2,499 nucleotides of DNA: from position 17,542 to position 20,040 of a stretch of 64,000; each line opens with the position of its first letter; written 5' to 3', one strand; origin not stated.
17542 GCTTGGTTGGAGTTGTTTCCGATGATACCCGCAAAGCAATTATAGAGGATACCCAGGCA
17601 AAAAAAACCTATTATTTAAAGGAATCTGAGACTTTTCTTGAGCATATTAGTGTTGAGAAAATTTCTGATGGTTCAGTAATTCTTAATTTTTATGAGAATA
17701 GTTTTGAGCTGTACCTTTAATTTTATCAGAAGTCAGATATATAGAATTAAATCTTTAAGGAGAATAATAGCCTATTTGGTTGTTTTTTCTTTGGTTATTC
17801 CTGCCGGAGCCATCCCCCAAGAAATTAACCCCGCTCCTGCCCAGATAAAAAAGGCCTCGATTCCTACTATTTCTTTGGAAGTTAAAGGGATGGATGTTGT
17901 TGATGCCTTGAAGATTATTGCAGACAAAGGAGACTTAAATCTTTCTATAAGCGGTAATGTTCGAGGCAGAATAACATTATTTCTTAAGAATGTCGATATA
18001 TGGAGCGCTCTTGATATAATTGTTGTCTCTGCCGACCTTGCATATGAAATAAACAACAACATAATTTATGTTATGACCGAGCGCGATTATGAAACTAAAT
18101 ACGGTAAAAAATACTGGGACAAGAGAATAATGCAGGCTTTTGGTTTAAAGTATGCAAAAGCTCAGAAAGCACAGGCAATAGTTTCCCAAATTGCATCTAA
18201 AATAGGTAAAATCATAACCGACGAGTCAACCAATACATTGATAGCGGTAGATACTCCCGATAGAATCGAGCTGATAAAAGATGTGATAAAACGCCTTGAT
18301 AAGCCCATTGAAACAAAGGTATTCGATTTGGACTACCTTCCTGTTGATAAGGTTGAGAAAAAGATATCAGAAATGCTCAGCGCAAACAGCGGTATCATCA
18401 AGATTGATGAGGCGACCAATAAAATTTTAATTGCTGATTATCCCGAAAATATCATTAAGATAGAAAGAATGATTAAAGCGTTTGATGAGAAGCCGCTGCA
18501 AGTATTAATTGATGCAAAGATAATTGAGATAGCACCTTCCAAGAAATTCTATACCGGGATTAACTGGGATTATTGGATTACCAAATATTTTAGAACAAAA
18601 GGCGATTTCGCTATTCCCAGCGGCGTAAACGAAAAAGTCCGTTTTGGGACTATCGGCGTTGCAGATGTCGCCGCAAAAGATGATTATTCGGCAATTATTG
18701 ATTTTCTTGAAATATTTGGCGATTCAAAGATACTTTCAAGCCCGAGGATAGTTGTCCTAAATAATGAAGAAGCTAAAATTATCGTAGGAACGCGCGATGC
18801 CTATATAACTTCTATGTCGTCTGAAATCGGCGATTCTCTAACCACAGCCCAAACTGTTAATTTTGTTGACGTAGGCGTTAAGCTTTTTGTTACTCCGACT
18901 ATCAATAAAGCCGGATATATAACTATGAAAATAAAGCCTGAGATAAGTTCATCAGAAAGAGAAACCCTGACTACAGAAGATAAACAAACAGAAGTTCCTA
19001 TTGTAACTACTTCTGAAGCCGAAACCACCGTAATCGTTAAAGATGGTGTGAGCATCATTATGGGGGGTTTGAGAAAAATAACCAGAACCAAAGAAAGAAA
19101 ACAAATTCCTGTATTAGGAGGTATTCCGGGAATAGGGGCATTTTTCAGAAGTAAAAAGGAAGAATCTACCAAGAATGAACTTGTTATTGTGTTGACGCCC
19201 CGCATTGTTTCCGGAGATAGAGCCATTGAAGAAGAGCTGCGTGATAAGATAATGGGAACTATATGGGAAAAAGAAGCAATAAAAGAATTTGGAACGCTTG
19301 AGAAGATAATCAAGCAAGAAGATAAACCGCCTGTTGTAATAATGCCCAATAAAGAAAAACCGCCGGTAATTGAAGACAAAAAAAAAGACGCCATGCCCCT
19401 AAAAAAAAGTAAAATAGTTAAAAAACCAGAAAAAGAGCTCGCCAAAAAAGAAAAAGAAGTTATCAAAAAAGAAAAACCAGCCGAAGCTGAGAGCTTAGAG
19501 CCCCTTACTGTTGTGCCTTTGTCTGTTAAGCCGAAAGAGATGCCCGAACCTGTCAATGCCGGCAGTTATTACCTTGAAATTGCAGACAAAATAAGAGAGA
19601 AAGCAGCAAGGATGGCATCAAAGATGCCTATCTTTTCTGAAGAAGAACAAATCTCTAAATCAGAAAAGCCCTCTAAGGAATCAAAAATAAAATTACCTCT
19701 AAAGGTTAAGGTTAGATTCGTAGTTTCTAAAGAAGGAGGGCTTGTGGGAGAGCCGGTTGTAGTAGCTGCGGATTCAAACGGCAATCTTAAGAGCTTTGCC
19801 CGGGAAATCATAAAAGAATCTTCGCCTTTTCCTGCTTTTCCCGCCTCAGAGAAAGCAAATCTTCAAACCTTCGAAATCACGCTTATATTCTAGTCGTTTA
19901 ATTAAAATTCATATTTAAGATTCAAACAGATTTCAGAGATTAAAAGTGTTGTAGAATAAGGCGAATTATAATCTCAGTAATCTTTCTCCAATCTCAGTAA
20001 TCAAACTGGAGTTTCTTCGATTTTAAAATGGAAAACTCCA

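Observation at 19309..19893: Secretin fused to a TonB-like periplasmic spacer and C-terminal domain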

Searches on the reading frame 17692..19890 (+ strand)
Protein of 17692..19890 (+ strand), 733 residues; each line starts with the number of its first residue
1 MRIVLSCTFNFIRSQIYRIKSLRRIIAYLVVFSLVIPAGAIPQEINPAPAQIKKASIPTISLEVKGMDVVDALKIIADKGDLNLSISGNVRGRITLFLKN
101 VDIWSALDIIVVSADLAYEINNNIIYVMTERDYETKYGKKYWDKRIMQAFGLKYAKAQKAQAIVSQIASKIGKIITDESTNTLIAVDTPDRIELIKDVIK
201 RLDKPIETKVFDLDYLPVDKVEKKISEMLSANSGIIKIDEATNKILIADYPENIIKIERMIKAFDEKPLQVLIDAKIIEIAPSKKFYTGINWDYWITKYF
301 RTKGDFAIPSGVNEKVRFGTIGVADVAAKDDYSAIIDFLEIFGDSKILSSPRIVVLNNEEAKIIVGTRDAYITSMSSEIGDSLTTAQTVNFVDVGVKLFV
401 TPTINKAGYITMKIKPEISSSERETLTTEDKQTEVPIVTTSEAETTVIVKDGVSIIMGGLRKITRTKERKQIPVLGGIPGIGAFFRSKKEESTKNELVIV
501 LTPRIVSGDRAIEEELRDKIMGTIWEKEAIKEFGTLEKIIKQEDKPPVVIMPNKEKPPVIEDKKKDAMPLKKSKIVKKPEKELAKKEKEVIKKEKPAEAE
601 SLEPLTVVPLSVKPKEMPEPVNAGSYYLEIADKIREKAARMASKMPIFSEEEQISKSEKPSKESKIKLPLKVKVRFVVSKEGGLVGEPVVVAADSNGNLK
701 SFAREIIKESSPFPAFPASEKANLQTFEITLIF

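Call 3: search_protein_families(library=pfam, proteins=[window:17692-19890:+], max_evalue=10)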
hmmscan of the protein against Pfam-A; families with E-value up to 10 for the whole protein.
window:17692-19890:+ (733 aa): 4 families
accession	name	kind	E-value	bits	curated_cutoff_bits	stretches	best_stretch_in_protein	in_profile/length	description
PF00263.26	Secretin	-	3.6e-44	150.8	27.5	1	340-506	3-168/169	Bacterial type II and III secretion system protein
PF03958.22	Secretin_N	-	1.3e-22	80.2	28.2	2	148-206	2-67/69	Bacterial type II/III secretion system short domain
PF07660.19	STN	-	0.0037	17.5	28.4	1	83-128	2-50/52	Secretin and TonB N terminus short domain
PF13103.11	TonB_2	-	0.021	15.4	22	1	663-730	21-84/85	TonB C terminal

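Call 4: search_protein_families(library=ncbifam, proteins=[window:17692-19890:+], max_evalue=10)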
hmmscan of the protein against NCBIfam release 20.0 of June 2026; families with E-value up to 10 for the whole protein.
window:17692-19890:+ (733 aa): 9 families
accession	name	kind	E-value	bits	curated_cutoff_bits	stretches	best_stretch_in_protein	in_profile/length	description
TIGR02515.1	IV_pilus_PilQ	subfamily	8.2e-72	242.5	284.35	3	342-507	271-428/428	type IV pilus secretin PilQ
TIGR02517.1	type_II_gspD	equivalog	5.9e-66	223.2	351.35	2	233-512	300-596/600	type II secretion system secretin GspD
TIGR02519.1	pilus_MshL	equivalog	7e-50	169.7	250.2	1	238-506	3-290/290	pilus (MSHA type) biogenesis protein MshL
NF010083.0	PRK13568.1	equivalog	1.4e-47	162.4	554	2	220-507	139-418/419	DNA uptake porin HofQ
TIGR02516.1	type_III_yscC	equivalog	1.1e-37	129.7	238.45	2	228-507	194-462/463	type III secretion system outer membrane ring subunit SctC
NF007851.2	PRK10560.1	exception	2.2e-35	122.3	598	2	203-507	114-410/412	DNA uptake porin HofQ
TIGR02520.1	pilus_B_mal_scr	equivalog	5.4e-22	78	287.65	2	219-503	222-511/513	PilN family type IVB pilus formation outer membrane protein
NF011873.0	PRK15346.1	equivalog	1.9e-21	76.3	524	1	216-492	218-480/499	EscC/YscC/HrcC family type III secretion system outer membrane ring protein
NF042912.1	Amuc_1098_fam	equivalog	7.4e-18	64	750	2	421-506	711-796/805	Amuc_1098 family type IV pilus outer membrane protein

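Call 7: find_homologous_proteins(query=window:17692-19890:+, max_evalue=1e-10)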
Query window:17692-19890:+ (733 aa): 1593 proteins with E <= 1e-10 among 8000 candidates; the best 120 are listed.
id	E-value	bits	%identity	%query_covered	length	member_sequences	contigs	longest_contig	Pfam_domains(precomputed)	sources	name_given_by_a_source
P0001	0.0e+0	1555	100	100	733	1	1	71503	PF03958.23,PF00263.27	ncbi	ncbi:MAG: secretin N-terminal domain-containing protein [Candidatus Omnitrophota bacterium]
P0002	2.8e-226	771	54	92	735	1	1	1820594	PF03958.23,PF13103.12,PF00263.27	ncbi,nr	ncbi:MAG: TonB C-terminal domain-containing protein [Candidatus Omnitrophota bacterium]|nr:MAG: TonB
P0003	1.6e-209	716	52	92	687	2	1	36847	PF03544.20,PF03958.23,PF00263.27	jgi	-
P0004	1.8e-205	703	59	68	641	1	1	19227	PF03958.23,PF13103.12,PF00263.27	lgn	-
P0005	1.2e-203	697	51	92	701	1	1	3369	PF03958.23,PF13103.12,PF00263.27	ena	-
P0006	3.7e-203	695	58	72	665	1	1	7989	PF03958.23,PF13103.12,PF00263.27,PF07660.20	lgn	-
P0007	3.2e-201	688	48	96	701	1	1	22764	PF03958.23,PF00263.27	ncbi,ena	-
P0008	4.4e-200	685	49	93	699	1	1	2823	PF03958.23,PF00263.27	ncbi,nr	ncbi:MAG: hypothetical protein JW867_02385 [Candidatus Omnitrophica bacterium]|nr:hypothetical prote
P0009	1.7e-197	676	47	96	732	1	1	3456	PF03544.20,PF03958.23,PF13103.12,PF00263.27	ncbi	-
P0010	1.9e-197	676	58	71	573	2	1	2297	PF03958.23,PF00263.27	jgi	-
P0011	1.2e-196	673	67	65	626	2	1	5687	PF03958.23,PF00263.27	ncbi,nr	ncbi:MAG: hypothetical protein NG737_07400 [Omnitrophica bacterium]|nr:hypothetical protein [Candida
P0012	1.8e-196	673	58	69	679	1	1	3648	PF03958.23,PF00263.27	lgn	-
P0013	5.7e-196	671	48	99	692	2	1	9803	PF03958.23,PF00263.27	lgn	-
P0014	1.0e-195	670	49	96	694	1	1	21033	PF03958.23,PF00263.27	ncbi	ncbi:MAG: secretin N-terminal domain-containing protein [Candidatus Omnitrophota bacterium]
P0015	3.3e-194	665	59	68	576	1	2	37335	PF03958.23,PF00263.27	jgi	-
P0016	4.8e-192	658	59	66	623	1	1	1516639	PF03958.23,PF00263.27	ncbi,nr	ncbi:MAG: type II secretion system protein GspD [Candidatus Omnitrophota bacterium]|nr:MAG: type II 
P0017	1.5e-191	657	47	92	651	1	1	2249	PF03544.20,PF03958.23,PF13103.12,PF00263.27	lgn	-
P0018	2.8e-191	656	56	71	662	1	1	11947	PF03958.23,PF00263.27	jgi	jgi:type II secretory pathway component GspD/PulD (secretin)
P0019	4.4e-191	655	52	80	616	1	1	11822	PF03958.23,PF00263.27,PF07660.20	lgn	-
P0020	1.1e-190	654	61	63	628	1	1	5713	PF03958.23,PF00263.27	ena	-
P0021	8.5e-190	651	58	70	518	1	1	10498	PF03958.23,PF00263.27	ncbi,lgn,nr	ncbi:MAG: type II secretion system protein GspD [Candidatus Omnitrophica bacterium]|nr:type II secre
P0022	8.6e-190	651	46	97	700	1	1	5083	PF03958.23,PF00263.27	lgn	-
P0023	8.4e-189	647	59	65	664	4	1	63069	PF03958.23,PF00263.27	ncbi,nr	ncbi:MAG: hypothetical protein KKF54_05910 [Candidatus Omnitrophica bacterium]|nr:hypothetical prote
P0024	1.2e-188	647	56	64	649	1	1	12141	PF03958.23,PF13103.12,PF00263.27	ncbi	ncbi:MAG: secretin N-terminal domain-containing protein [Candidatus Omnitrophota bacterium]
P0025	1.3e-188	647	46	94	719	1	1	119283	PF03958.23,PF00263.27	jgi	jgi:type II secretory pathway component GspD/PulD (secretin)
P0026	4.7e-188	645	57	70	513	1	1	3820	PF03958.23,PF00263.27,PF07660.20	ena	-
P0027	5.7e-187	641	46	97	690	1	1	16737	PF03958.23,PF00263.27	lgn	-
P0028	4.0e-186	639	60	64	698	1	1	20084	PF03958.23,PF00263.27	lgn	-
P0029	9.0e-186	637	59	67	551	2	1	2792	PF03958.23,PF00263.27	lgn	-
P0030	6.2e-185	635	59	67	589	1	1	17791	PF03958.23,PF00263.27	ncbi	-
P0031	6.7e-184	631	58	64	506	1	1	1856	PF03958.23,PF00263.27,PF07660.20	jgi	jgi:type II secretory pathway component GspD/PulD (secretin)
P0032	3.7e-183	629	60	66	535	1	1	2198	PF03958.23,PF00263.27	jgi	-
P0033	3.9e-183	629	59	65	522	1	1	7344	PF03958.23,PF00263.27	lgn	-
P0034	6.3e-182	625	57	65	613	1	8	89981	PF03958.23,PF00263.27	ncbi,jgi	-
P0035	1.5e-181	624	48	90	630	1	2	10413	PF03958.23,PF00263.27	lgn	-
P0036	6.2e-181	621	58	66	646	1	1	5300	PF03958.23,PF00263.27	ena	-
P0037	8.8e-181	621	47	97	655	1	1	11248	PF03958.23,PF13103.12,PF00263.27,PF07660.20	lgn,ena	-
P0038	1.1e-179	617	60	64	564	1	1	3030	PF03958.23,PF00263.27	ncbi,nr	ncbi:MAG: type II secretion system protein GspD [Candidatus Omnitrophica bacterium]|nr:type II secre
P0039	2.1e-179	616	54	70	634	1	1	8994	PF03958.23,PF00263.27,PF07660.20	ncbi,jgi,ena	-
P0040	3.5e-179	616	57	65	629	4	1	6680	PF03544.20,PF03958.23,PF00263.27,PF07660.20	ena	-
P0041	1.2e-178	614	56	67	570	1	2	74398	PF03958.23,PF00263.27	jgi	-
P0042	2.4e-178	613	45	97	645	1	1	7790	PF03958.23,PF00263.27,PF07660.20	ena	-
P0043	3.0e-178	613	60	63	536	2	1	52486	PF03958.23,PF00263.27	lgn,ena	-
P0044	3.6e-178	612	61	65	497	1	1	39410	PF03958.23,PF00263.27,PF07660.20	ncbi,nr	ncbi:MAG: hypothetical protein GY858_00955 [Candidatus Omnitrophica bacterium]|nr:hypothetical prote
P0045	1.7e-177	610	53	70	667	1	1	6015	PF03958.23,PF00263.27,PF07660.20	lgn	-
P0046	2.5e-176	606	53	68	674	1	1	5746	PF03958.23,PF13103.12,PF00263.27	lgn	-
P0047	4.3e-176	605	55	65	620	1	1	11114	PF03958.23,PF00263.27,PF07660.20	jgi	jgi:type II secretory pathway component GspD/PulD (secretin)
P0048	4.8e-176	605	45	95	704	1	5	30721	PF03958.23,PF00263.27,PF07660.20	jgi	-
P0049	3.9e-174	599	57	67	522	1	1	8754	PF03958.23,PF00263.27,PF07660.20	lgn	-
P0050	5.8e-170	585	54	69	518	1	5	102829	PF03958.23,PF00263.27,PF07660.20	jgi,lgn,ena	-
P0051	1.0e-168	581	42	93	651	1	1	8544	PF03958.23,PF00263.27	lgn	-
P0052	1.9e-163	564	45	92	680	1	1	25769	PF03958.23,PF00263.27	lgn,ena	-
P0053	2.0e-161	557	43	92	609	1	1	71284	PF03958.23,PF00263.27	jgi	-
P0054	2.8e-161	557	54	62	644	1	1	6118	PF03958.23,PF13103.12,PF00263.27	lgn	-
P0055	1.8e-159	551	52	67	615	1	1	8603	PF21305.3,PF03544.20,PF03958.23,PF00263.27,PF07660.20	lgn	-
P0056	2.9e-159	550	53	67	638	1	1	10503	PF03958.23,PF00263.27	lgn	-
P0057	5.4e-159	549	51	67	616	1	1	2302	PF03958.23,PF00263.27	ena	-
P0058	7.1e-159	549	52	67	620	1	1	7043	PF03958.23,PF00263.27,PF07660.20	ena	-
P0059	1.2e-158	548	45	95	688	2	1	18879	PF03958.23,PF00263.27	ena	-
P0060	3.1e-157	543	51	67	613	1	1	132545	PF21305.3,PF03544.20,PF03958.23,PF00263.27,PF07660.20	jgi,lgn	jgi:MSHA type pilus biogenesis protein MshL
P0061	3.4e-157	543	51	67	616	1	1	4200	PF03544.20,PF03958.23,PF13103.12,PF00263.27,PF07660.20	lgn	-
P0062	2.1e-156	540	41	99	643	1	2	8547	PF03544.20,PF03958.23,PF00263.27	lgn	-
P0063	2.8e-156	540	53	66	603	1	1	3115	PF03544.20,PF03958.23,PF13103.12,PF00263.27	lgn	-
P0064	3.5e-156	540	50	69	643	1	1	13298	PF03958.23,PF00263.27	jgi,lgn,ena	-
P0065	5.4e-156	539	43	97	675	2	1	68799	PF03958.23,PF00263.27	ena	-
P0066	9.1e-156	538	53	61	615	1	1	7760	PF21305.3,PF03958.23,PF00263.27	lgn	-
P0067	9.9e-156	538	51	65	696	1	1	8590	PF03544.20,PF03958.23,PF13103.12,PF00263.27,PF07660.20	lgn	-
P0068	1.0e-155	538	51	67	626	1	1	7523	PF21305.3,PF03958.23,PF00263.27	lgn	-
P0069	2.0e-155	537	51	63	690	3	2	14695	PF03544.20,PF03958.23,PF13103.12,PF00263.27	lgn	-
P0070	2.8e-155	537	44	92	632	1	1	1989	PF03958.23,PF00263.27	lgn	-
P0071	3.6e-155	536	51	67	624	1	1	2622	PF21305.3,PF03544.20,PF03958.23,PF00263.27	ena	-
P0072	4.5e-155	536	51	67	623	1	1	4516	PF03958.23,PF00263.27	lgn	-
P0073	5.4e-155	536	50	61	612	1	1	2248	PF03958.23,PF00263.27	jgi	jgi:type II secretory pathway component GspD/PulD (secretin)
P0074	8.2e-155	535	50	68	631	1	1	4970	PF03958.23,PF00263.27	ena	-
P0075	8.2e-155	535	50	68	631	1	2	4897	PF03958.23,PF00263.27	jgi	-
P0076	1.1e-154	535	51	65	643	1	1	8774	PF03958.23,PF13103.12,PF00263.27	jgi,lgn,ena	-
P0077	1.5e-154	534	51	67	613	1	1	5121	PF03544.20,PF03958.23,PF13103.12,PF00263.27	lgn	-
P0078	2.3e-154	534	55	61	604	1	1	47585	PF21305.3,PF03544.20,PF03958.23,PF13103.12,PF00263.27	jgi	jgi:type II secretory pathway component GspD/PulD (secretin)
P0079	2.9e-154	533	52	66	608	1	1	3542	PF03544.20,PF03958.23,PF00263.27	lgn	-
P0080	4.6e-154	533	53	62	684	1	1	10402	PF03958.23,PF00263.27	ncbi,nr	ncbi:MAG: TonB C-terminal domain-containing protein [Candidatus Omnitrophica bacterium]|nr:TonB C-te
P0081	6.3e-154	532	48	67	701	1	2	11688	PF03958.23,PF00263.27,PF07660.20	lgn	-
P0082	8.1e-154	532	42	94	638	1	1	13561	PF03958.23,PF00263.27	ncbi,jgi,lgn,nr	ncbi:MAG: hypothetical protein FJZ13_02135 [Candidatus Omnitrophica bacterium]|nr:hypothetical prote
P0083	1.9e-153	531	52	61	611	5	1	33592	PF03958.23,PF13103.12,PF00263.27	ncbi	ncbi:MAG: secretin N-terminal domain-containing protein [Candidatus Omnitrophota bacterium]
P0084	2.1e-153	530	50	65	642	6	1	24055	PF03958.23,PF00263.27,PF07660.20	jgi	jgi:type II secretory pathway component GspD/PulD (secretin)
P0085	7.0e-153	529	53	63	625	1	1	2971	PF03958.23,PF00263.27,PF07660.20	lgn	-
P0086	1.5e-152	528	49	68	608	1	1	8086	PF03958.23,PF00263.27,PF07660.20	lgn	-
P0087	1.9e-152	527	49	64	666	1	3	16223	PF03958.23,PF00263.27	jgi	jgi:type II secretory pathway component GspD/PulD (secretin)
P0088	2.3e-152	527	52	66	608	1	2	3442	PF03544.20,PF03958.23,PF00263.27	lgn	-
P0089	2.6e-152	527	52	61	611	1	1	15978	PF03958.23,PF13103.12,PF00263.27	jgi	-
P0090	3.1e-152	527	51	65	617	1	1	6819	PF03958.23,PF00263.27,PF07660.20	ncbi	ncbi:MAG: secretin N-terminal domain-containing protein [Deltaproteobacteria bacterium]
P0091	3.7e-152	526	51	63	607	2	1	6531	PF03958.23,PF00263.27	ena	-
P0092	4.4e-152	526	49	69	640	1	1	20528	PF03958.23,PF00263.27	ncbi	-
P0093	9.4e-152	525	51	64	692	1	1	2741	PF03958.23,PF00263.27,PF07660.20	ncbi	-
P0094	1.3e-151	525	52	63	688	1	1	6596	PF03544.20,PF03958.23,PF00263.27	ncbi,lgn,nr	ncbi:MAG: secretin N-terminal domain-containing protein [Candidatus Omnitrophica bacterium]|nr:secre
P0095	1.4e-151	524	52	66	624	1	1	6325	PF03958.23,PF00263.27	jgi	-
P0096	1.5e-151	524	51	66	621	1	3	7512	PF03544.20,PF03958.23,PF00263.27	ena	-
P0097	2.0e-151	524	52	65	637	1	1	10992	PF03958.23,PF00263.27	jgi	jgi:MSHA type pilus biogenesis protein MshL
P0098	2.0e-151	524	48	69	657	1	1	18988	PF21305.3,PF03958.23,PF00263.27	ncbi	-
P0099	2.0e-151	524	53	62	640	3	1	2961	PF03958.23,PF00263.27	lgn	-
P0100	3.0e-151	523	46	66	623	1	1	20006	PF03958.23,PF13103.12,PF00263.27,PF07660.20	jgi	jgi:type IV pilus assembly protein PilQ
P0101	4.2e-151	523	50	68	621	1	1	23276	PF03958.23,PF00263.27,PF07660.20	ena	-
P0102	6.0e-151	522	51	64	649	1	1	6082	PF03544.20,PF03958.23,PF13103.12,PF00263.27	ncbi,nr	ncbi:MAG: secretin N-terminal domain-containing protein [Candidatus Omnitrophica bacterium]|nr:secre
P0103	1.1e-150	522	49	68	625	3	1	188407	PF03958.23,PF00263.27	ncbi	-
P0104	1.1e-150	521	52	61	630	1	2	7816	PF03958.23,PF00263.27,PF07660.20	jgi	jgi:type II secretory pathway component GspD/PulD (secretin)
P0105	1.2e-150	521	50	65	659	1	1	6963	PF03958.23,PF13103.12,PF00263.27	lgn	-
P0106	1.2e-150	521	50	67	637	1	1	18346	PF03958.23,PF00263.27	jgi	-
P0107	1.4e-150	521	52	61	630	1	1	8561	PF21305.3,PF03958.23,PF00263.27,PF07660.20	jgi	jgi:type II secretory pathway component GspD/PulD (secretin)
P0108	1.5e-150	521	50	65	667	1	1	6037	PF03958.23,PF00263.27,PF07660.20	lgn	-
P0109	1.6e-150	521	43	92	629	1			PF21305.3,PF03958.23,PF00263.27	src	-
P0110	2.3e-150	520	52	62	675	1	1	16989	PF03958.23,PF13103.12,PF00263.27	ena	-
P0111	2.4e-150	520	54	61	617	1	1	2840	PF03958.23,PF00263.27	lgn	-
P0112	2.4e-150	520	52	65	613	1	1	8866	PF03544.20,PF03958.23,PF13103.12,PF00263.27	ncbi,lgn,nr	ncbi:MAG: TonB family protein [bacterium]|nr:TonB family protein [bacterium]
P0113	2.8e-150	520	43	92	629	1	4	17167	PF21305.3,PF03958.23,PF00263.27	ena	-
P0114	3.1e-150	520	50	66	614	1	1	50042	PF03958.23,PF00263.27,PF07660.20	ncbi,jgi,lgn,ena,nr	ncbi:MAG TPA: secretin N-terminal domain-containing protein [Patescibacteria group bacterium]|nr:sec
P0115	3.6e-150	520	51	66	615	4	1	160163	PF03958.23,PF00263.27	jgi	jgi:type II secretory pathway component GspD/PulD (secretin)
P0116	3.6e-150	520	51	62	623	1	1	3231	PF03544.20,PF03958.23,PF00263.27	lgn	-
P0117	3.7e-150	520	49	66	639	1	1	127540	PF03958.23,PF00263.27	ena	-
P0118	3.8e-150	520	42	92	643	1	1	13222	PF03958.23,PF00263.27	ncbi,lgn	-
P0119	4.1e-150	520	51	63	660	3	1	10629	PF03958.23,PF13103.12,PF00263.27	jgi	jgi:MSHA type pilus biogenesis protein MshL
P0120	4.7e-150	519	48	68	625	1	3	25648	PF03958.23,PF13103.12,PF00263.27,PF07660.20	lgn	-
